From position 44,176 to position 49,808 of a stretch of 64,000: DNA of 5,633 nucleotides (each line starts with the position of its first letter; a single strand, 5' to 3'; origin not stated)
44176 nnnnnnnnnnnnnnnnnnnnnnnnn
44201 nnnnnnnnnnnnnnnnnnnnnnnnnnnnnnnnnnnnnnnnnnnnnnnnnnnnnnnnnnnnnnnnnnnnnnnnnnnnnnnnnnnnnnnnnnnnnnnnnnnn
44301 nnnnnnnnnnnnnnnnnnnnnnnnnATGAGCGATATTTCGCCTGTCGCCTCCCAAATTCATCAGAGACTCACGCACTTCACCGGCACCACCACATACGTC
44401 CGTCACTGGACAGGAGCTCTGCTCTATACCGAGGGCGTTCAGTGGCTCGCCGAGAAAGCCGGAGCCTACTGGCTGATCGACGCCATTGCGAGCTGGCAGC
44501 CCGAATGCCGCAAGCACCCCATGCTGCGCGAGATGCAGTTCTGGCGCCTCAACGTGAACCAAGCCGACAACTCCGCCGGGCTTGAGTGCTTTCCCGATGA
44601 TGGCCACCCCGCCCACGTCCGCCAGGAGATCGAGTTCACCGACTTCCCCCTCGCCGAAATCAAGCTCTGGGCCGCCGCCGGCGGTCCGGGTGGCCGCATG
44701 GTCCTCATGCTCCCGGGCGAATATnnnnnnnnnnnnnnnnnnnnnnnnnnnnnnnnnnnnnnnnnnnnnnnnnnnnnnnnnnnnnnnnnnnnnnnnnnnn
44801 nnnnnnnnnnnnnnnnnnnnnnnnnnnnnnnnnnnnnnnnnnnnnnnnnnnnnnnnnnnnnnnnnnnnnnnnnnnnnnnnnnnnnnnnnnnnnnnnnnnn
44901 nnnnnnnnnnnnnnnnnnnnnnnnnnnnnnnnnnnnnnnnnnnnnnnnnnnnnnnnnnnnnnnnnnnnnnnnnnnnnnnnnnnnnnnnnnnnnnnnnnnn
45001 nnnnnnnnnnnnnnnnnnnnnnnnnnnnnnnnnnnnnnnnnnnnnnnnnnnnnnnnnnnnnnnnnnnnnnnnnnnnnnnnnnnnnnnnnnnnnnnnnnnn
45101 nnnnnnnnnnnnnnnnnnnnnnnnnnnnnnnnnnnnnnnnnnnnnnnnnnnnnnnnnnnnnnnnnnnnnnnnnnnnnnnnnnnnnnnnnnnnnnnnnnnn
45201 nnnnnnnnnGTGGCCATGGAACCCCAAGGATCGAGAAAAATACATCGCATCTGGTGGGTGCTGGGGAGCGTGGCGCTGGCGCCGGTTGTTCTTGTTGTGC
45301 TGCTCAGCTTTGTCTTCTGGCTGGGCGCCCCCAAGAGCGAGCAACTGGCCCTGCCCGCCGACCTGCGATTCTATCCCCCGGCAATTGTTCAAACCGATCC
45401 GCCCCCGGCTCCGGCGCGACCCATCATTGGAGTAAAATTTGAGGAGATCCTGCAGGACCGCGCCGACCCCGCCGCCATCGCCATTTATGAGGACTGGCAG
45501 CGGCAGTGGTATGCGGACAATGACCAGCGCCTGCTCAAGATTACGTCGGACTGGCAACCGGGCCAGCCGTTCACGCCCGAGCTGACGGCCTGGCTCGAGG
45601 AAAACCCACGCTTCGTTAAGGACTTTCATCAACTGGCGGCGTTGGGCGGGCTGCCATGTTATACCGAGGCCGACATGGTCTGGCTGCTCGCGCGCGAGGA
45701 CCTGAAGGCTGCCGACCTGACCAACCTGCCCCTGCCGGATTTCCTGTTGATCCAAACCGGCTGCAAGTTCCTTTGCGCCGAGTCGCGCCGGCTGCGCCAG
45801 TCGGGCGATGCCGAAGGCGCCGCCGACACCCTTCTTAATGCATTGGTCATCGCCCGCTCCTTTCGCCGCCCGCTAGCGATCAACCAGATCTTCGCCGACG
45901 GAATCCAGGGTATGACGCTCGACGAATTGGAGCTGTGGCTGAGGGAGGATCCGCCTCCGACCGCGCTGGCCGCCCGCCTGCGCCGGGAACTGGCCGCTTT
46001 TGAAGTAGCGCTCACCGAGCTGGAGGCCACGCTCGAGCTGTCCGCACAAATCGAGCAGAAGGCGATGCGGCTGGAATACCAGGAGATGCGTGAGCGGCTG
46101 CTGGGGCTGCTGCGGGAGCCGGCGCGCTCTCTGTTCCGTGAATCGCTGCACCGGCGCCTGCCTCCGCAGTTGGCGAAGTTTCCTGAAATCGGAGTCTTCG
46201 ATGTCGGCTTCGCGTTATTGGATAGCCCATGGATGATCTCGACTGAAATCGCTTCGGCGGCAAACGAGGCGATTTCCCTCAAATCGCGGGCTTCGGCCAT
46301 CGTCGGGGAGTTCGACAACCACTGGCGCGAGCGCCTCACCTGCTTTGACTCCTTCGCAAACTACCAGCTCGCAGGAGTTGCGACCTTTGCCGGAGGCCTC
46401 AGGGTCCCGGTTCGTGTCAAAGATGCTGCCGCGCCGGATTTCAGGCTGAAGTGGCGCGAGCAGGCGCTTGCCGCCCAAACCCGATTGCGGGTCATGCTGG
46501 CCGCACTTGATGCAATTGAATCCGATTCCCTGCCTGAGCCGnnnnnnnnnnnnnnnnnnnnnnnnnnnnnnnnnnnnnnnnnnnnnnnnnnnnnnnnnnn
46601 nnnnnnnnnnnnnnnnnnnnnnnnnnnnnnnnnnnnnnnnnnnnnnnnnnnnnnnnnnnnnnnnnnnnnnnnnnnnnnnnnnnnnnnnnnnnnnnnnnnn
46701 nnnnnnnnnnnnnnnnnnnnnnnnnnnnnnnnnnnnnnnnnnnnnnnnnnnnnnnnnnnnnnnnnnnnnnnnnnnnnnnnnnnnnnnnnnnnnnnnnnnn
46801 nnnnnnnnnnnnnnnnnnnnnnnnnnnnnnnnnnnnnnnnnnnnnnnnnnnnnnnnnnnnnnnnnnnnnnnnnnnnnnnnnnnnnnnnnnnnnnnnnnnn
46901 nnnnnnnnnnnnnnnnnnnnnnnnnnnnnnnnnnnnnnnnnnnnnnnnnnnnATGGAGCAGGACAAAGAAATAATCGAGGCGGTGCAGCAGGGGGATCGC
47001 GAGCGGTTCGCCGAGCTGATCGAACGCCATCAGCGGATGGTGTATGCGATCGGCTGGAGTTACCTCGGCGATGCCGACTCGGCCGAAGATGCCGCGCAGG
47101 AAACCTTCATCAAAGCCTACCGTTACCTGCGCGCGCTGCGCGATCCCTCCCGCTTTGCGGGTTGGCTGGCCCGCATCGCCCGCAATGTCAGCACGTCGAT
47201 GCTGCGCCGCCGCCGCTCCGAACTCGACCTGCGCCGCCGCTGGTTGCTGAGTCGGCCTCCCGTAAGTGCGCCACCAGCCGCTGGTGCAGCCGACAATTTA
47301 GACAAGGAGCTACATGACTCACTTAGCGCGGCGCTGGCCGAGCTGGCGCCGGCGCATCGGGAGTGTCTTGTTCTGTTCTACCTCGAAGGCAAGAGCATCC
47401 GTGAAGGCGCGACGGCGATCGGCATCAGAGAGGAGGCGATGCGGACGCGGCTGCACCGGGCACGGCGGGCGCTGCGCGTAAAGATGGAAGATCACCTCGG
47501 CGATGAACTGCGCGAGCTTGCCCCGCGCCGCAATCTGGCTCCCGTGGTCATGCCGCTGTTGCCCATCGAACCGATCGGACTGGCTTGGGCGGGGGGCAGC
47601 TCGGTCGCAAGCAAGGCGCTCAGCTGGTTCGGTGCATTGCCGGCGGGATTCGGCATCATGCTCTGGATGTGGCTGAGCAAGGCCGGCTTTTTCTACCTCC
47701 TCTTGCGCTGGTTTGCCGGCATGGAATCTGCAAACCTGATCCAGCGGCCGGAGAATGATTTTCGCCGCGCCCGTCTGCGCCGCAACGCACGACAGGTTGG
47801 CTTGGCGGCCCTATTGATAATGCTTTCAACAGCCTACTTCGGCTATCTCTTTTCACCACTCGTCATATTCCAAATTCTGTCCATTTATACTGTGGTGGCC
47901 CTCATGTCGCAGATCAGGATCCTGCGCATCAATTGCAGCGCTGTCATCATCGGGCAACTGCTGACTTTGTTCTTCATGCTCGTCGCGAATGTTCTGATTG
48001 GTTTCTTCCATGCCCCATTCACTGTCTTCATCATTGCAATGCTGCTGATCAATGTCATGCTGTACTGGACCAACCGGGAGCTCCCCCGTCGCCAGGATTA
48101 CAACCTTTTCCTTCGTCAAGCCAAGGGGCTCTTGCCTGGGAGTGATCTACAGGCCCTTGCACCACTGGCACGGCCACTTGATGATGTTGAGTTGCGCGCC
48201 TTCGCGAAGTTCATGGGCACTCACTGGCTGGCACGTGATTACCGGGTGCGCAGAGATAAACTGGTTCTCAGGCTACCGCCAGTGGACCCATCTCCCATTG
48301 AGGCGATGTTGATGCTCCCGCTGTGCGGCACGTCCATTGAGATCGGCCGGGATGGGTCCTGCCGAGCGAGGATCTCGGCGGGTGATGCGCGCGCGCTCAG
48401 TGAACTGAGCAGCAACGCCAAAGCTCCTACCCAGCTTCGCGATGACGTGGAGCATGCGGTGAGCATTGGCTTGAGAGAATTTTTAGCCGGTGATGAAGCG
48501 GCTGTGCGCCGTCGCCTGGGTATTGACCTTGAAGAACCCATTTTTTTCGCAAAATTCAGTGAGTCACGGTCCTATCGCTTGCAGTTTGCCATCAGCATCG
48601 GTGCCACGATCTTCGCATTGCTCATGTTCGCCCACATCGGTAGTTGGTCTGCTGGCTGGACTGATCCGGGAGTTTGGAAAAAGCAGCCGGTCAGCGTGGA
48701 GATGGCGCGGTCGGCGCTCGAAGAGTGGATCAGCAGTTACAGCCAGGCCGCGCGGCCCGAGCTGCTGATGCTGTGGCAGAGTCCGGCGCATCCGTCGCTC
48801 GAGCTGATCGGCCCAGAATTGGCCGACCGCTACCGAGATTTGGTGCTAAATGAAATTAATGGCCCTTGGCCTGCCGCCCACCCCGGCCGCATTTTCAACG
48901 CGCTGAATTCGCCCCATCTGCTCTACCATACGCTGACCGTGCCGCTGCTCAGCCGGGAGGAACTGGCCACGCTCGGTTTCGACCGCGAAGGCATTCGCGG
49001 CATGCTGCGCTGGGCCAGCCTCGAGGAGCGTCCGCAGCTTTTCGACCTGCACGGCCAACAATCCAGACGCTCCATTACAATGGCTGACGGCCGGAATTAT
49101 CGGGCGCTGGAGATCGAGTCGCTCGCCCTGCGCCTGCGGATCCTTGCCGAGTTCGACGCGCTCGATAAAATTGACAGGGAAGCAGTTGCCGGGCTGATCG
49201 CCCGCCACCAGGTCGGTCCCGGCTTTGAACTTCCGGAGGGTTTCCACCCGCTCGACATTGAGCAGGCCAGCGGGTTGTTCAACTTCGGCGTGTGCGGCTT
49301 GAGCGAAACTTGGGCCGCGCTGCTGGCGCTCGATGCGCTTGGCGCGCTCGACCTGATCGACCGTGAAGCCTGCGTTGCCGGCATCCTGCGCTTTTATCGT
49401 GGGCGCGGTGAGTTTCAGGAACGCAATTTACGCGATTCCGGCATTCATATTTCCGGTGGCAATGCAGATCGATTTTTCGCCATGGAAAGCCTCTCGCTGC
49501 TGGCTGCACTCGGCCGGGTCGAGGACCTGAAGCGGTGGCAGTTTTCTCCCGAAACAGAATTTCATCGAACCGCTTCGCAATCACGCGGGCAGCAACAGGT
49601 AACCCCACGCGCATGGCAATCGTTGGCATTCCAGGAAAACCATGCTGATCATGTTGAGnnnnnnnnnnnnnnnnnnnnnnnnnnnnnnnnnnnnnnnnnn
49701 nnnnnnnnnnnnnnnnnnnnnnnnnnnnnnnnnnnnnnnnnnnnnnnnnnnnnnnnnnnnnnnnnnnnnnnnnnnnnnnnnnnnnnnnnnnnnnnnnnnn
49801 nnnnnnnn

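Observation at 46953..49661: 902-aa one-component ECF sigma factor: membrane-tethered, with a prenyltransferase/terpene-cyclase-like sensor domain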

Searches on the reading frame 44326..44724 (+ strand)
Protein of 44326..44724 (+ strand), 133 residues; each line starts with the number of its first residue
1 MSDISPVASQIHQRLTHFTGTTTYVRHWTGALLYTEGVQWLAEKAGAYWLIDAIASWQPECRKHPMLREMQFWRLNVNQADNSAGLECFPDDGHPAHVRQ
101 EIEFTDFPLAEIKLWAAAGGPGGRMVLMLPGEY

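Call 4: search_protein_families(library=pfam, proteins=[window:44326-44724:+], max_evalue=0.1)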
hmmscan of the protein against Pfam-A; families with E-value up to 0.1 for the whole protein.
window:44326-44724:+ (133 aa): 1 family
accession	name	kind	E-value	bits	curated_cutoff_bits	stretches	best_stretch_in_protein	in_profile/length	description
PF21781.2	DUF6876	-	6.7e-38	129.7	27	1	10-133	2-117/117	Family of unknown function (DUF6876)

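Call 5: search_protein_families(library=ncbifam, proteins=[window:44326-44724:+], max_evalue=0.1)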
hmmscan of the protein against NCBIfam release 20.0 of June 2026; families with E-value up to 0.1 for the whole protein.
window:44326-44724:+ (133 aa): 0 families

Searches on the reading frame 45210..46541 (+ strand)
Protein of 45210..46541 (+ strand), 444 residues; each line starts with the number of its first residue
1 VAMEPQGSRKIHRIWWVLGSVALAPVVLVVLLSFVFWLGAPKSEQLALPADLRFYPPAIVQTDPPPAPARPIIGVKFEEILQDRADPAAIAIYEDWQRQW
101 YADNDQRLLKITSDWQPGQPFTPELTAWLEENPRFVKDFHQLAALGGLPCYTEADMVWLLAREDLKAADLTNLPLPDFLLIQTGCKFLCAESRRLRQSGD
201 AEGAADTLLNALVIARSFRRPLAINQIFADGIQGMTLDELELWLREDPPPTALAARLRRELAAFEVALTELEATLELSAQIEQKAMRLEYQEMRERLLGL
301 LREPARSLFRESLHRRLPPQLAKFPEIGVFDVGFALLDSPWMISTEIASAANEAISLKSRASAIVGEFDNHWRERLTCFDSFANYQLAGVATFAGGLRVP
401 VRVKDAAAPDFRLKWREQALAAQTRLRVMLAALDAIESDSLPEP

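Call 4: search_protein_families(library=pfam, proteins=[window:45210-46541:+], max_evalue=0.1)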
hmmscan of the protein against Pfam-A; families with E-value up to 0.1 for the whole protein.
window:45210-46541:+ (444 aa): 0 families

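Call 5: search_protein_families(library=ncbifam, proteins=[window:45210-46541:+], max_evalue=0.1)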
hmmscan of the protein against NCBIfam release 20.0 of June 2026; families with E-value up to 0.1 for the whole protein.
window:45210-46541:+ (444 aa): 0 families

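Call 82: search_protein_families(library=pfam, proteins=[window:45210-46541:+], max_evalue=1)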
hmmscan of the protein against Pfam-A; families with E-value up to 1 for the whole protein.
window:45210-46541:+ (444 aa): 1 family
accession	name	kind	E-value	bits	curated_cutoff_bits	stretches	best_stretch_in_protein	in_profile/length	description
PF07533.21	BRK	-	0.36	11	23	0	124-135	28-39/44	BRK domain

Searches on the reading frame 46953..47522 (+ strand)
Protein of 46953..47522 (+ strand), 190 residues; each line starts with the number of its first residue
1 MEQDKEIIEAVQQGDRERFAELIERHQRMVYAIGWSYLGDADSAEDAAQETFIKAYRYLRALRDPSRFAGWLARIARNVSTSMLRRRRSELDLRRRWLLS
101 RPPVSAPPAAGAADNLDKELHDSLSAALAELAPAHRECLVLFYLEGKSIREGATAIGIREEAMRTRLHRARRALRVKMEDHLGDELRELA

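Call 98: search_solved_structures(query=window:46953-47522:+, max_evalue=1e-8)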
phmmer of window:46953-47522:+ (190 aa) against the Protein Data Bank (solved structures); distinct sequences matched with E-value up to 1e-8: 14.
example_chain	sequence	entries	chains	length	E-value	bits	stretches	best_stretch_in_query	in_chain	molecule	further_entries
9m9d_F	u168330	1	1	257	8.1e-21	78.2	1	18-181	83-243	ECF RNA polymerase sigma factor SigE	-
9m9e_F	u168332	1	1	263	8.6e-21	78.1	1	18-181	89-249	ECF RNA polymerase sigma factor SigE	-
9m98_F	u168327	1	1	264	8.6e-21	78.1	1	18-181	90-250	ECF RNA polymerase sigma factor SigE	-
5wuq_A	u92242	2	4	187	4.5e-19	72.5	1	5-180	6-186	ECF RNA polymerase sigma factor SigW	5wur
8z6g_B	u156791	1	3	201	6.4e-18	68.8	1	2-184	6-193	RNA polymerase sigma factor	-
6in7_B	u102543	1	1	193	9.1e-18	68.3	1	2-177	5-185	RNA polymerase sigma-H factor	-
6dv9_F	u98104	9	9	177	5.1e-15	59.3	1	21-180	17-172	ECF RNA polymerase sigma factor SigL | RNA polymerase sigma factor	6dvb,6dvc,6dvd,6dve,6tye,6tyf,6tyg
1or7_A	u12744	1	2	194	1.5e-13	54.5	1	4-179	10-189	RNA polymerase sigma-E factor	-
6dxo_A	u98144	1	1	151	2.3e-13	53.9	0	6-83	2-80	RNA polymerase ECF-subfamily sigma factor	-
6jbq_F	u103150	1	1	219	2.4e-13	53.9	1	4-179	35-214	ECF RNA polymerase sigma-E factor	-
2mao_A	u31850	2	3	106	5.1e-12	49.6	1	4-93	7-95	RNA polymerase sigma factor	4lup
2map_A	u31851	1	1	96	7.2e-12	49.1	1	4-90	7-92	RNA polymerase sigma factor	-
5or5_A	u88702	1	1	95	1.4e-10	44.9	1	4-88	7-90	ECF RNA polymerase sigma-E factor,ECF RNA polymerase sigma factor SigW,ECF RNA polymerase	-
7qh5_A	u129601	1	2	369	3e-10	43.8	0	8-85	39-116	RNA polymerase sigma factor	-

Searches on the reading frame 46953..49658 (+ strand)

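Call 4: search_protein_families(library=pfam, proteins=[window:46953-49658:+], max_evalue=0.1)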
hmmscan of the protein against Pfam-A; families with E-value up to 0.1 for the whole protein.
window:46953-49658:+ (902 aa): 5 families
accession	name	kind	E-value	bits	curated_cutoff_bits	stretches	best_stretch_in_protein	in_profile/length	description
PF04542.20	Sigma70_r2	-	9.9e-17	60.9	24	1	22-88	1-69/71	Sigma-70 region 2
PF08281.18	Sigma70_r4_2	-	8.7e-12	44.9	25.7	1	122-174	2-54/54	Sigma-70, region 4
PF04545.22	Sigma70_r4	-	8e-07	28.9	24.1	1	127-175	1-49/50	Sigma-70, region 4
PF07638.17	Sigma70_ECF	-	0.0014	19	21.1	1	6-179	6-184/185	ECF sigma factor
PF13556.12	HTH_30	-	0.075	13.3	27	0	137-180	3-46/59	PucR C-terminal helix-turn-helix domain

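Call 5: search_protein_families(library=ncbifam, proteins=[window:46953-49658:+], max_evalue=0.1)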
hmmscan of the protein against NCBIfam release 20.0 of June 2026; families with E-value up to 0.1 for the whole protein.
window:46953-49658:+ (902 aa): 90 families (the best 25 are shown)
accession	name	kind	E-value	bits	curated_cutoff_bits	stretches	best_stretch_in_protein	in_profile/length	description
NF008888.0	PRK11922.1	equivalog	2.3e-31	109.2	204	1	2-188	15-206/231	RNA polymerase sigma factor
NF007223.0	PRK09641.1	equivalog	4.5e-28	98.4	209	1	5-180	6-186/187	RNA polymerase sigma factor SigW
NF004113.0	PRK05602.1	equivalog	1.4e-27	96.7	208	1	2-183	30-206/211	RNA polymerase sigma factor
TIGR02948.1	SigW_bacill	equivalog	1.8e-26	93.4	243.1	1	4-180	5-186/187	RNA polymerase sigma factor SigW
TIGR02937.1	sigma70-ECF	superfamily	3.8e-24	85.2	42.9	1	18-178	2-165/165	sigma-70 family RNA polymerase sigma factor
TIGR02983.1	SigE-fam_strep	subfamily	1e-23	84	141.55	1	13-180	2-160/162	SigE family RNA polymerase sigma factor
NF009171.0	PRK12518.1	equivalog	1.9e-23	83.3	208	1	3-176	13-182/191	RNA polymerase sigma factor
NF007229.0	PRK09647.1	equivalog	7.3e-23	81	265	1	15-182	42-206/220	RNA polymerase sigma factor SigE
NF007227.0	PRK09645.1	subfamily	2.3e-21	76.5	202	1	10-180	6-172/177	sigma-70 family RNA polymerase sigma factor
NF007225.0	PRK09643.1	equivalog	3.4e-21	75.9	190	1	3-180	13-184/204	RNA polymerase sigma factor SigM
NF009168.0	PRK12515.1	subfamily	7.1e-21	74.6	236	1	3-176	8-177/189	RNA polymerase sigma factor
NF006930.0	PRK09415.1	subfamily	2.2e-20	73.2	198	1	8-180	6-177/179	RNA polymerase factor sigma C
TIGR02989.1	Sig-70_gvs1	subfamily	4.5e-20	72.2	124.55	1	18-175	2-155/158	RNA polymerase sigma-70 factor, Rhodopirellula/Verrucomicrobium family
NF058625.1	sigma_PG0214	equivalog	8e-20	71.2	130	1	17-180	4-163/170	GFO_1088 family ECF-type sigma factor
TIGR02954.1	Sig70_famx3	hypoth_equivalog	6.3e-19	68.3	188.5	1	4-180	3-169/170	RNA polymerase sigma-70 factor, TIGR02954 family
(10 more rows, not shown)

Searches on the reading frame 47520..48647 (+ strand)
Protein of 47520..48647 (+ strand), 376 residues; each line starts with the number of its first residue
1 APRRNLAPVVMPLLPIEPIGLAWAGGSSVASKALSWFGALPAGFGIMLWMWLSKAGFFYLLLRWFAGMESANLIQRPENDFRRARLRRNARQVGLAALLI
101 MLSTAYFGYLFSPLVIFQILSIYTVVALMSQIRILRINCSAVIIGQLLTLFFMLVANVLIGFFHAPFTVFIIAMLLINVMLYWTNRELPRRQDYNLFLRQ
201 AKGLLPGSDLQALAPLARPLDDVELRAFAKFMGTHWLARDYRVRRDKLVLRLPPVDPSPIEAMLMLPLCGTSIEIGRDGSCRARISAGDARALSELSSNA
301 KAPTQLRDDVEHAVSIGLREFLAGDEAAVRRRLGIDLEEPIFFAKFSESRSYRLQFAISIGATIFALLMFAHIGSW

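Call 39: find_homologous_proteins(query=window:47520-48647:+)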
Query window:47520-48647:+ (376 aa): 1 proteins with E <= 0.001 among 8000 candidates.
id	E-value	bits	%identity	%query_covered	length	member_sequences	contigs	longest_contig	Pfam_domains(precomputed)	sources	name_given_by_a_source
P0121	4.0e-70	255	42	83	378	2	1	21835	-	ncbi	-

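Call 40: find_encoding_contigs(protein=P0121, flank=6000, max_places=2)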
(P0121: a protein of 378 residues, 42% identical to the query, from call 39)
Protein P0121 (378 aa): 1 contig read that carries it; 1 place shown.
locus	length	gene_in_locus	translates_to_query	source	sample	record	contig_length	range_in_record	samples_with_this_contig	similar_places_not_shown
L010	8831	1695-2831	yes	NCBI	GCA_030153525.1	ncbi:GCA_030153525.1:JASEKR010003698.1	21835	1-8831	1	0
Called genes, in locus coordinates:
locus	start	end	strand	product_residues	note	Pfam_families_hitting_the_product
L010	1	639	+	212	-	?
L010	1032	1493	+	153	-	PF04542:Sigma70_r2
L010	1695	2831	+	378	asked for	-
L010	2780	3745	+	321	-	-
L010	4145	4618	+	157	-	PF01475:FUR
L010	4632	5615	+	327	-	PF00141:peroxidase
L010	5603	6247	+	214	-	PF00141:peroxidase (faint)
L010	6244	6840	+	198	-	PF00141:peroxidase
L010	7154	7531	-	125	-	-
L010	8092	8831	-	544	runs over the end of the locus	PF13246:Cation_ATPase, PF00702:Hydrolase, PF00689:Cation_ATPase_C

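Call 83: search_protein_families(library=ncbifam, proteins=[window:47520-48647:+], max_evalue=1)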
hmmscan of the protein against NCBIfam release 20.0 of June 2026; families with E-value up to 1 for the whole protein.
window:47520-48647:+ (376 aa): 0 families
